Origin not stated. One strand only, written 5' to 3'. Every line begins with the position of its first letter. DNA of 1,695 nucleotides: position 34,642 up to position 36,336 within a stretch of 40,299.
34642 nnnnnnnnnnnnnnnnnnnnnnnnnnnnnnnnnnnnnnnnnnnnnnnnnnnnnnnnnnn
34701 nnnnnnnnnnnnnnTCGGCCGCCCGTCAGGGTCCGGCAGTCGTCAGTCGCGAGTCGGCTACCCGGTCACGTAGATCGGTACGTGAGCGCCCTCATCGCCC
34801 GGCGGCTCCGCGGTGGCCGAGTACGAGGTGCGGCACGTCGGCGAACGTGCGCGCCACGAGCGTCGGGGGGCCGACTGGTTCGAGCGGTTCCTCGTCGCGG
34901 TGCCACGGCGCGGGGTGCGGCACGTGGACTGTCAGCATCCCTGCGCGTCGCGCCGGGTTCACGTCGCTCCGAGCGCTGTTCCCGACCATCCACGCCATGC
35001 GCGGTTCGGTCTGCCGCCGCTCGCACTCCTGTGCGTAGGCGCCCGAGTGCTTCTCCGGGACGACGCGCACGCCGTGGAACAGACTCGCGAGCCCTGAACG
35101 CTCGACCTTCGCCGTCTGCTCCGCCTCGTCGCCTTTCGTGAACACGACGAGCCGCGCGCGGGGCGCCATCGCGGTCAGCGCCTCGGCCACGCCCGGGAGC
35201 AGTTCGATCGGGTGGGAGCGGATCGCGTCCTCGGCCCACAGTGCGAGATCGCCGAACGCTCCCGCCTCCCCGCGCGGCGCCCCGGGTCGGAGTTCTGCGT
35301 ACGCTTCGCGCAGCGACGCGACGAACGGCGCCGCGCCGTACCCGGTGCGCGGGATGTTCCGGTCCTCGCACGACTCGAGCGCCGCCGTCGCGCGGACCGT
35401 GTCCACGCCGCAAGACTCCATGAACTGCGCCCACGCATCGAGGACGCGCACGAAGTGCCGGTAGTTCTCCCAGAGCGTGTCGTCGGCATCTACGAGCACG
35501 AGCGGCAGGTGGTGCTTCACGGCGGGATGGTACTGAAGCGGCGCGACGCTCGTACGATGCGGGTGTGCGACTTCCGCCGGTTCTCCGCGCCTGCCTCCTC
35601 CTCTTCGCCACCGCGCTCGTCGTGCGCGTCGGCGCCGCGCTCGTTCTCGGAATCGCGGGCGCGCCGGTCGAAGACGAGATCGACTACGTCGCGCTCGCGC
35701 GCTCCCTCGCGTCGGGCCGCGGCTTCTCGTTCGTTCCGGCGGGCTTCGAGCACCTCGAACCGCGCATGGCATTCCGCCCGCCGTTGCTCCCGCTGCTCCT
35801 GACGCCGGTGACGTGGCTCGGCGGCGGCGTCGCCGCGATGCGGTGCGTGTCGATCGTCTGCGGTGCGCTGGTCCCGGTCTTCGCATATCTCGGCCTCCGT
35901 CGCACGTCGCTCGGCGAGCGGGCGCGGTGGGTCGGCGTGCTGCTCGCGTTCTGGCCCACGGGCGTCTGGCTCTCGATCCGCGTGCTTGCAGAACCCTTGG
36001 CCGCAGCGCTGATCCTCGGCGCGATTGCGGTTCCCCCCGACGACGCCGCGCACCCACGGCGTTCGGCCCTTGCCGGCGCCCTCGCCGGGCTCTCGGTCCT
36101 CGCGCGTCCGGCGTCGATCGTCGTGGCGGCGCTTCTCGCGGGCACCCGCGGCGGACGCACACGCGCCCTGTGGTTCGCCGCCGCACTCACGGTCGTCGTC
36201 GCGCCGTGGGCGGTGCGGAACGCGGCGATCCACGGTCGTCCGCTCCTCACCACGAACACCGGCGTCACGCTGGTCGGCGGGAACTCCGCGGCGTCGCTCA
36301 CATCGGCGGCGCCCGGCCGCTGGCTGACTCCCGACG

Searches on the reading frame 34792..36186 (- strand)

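Call 22: search_protein_families(library=pfam, proteins=[window:34792-36186:-], max_evalue=0.001)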
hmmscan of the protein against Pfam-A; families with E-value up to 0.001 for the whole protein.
window:34792-36186:- (464 aa): 2 families
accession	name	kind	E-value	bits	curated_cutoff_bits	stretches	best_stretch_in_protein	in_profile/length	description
PF00702.32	Hydrolase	-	3.2e-09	37.9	26.4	1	229-416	3-191/191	haloacid dehalogenase-like hydrolase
PF13242.12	Hydrolase_like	-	0.0007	19.9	22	0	383-450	9-74/75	HAD-hyrolase-like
